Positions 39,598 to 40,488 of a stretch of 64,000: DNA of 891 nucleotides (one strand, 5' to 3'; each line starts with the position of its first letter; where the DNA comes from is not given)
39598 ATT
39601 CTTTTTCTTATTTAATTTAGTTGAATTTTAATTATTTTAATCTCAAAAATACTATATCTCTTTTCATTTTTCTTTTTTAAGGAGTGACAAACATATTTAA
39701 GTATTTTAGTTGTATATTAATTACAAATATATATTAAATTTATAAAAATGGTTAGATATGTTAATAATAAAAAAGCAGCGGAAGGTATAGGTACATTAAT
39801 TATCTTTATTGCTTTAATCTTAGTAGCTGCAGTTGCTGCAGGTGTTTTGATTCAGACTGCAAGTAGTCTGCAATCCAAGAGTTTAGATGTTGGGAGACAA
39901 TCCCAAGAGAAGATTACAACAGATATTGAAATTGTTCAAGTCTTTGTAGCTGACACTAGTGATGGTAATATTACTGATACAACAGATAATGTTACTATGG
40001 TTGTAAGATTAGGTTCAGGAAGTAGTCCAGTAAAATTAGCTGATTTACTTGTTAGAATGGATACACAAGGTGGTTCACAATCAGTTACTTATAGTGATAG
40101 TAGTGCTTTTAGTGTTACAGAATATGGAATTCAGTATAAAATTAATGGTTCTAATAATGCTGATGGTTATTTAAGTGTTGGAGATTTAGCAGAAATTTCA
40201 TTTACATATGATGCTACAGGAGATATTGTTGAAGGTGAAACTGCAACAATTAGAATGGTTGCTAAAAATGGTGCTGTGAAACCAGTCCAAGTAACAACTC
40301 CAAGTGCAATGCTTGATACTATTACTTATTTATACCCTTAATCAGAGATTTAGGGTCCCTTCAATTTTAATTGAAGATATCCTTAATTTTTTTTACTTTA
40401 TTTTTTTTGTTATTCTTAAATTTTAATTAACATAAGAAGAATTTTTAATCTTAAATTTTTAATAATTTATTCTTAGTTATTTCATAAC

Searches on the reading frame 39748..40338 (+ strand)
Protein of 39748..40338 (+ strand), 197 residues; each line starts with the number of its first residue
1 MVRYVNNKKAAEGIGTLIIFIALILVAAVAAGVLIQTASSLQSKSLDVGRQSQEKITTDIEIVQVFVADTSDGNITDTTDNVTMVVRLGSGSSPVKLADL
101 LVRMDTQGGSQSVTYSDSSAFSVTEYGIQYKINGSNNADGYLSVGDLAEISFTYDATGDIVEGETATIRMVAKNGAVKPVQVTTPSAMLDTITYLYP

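Call 6: search_protein_families(library=pfam, proteins=[window:39748-40338:+], max_evalue=1)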
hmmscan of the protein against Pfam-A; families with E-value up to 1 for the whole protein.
window:39748-40338:+ (197 aa): 2 families
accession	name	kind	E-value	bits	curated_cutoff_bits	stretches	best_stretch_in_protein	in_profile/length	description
PF01917.21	Arch_flagellin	-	1.9e-28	100.3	29.5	1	10-179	1-159/162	Archaebacterial flagellin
PF10342.15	Kre9_KNH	-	0.039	15.1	24.6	1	78-138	24-83/94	Kre9/KNH-like N-terminal Ig-like domain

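Call 36: search_protein_families(library=ncbifam, proteins=[window:39748-40338:+], max_evalue=1)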
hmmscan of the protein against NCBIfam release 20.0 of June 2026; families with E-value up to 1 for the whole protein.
window:39748-40338:+ (197 aa): 6 families
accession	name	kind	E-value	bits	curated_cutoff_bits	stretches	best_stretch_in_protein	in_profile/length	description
NF006325.0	PRK08541.1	subfamily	3.3e-28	99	210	1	3-123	3-120/221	flagellin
NF052591.1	ArlG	equivalog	3.3e-11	43.4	110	1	13-91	5-81/148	archaellum stator protein ArlG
TIGR02537.2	arch_flag_Nterm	domain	1.2e-06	27.9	20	1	13-38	7-32/33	archaellin/type IV pilin N-terminal domain-containing protein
NF007410.2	PRK09946.1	equivalog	0.011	15.3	300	1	49-119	170-238/269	protein YdhT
TIGR02909.1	spore_YkwD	subfamily_domain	0.051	13.5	171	1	110-144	49-82/127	uncharacterized protein, YkwD family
TIGR04361.1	TrbK_Ti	equivalog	0.16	12.3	50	1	17-43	4-32/64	entry exclusion protein TrbK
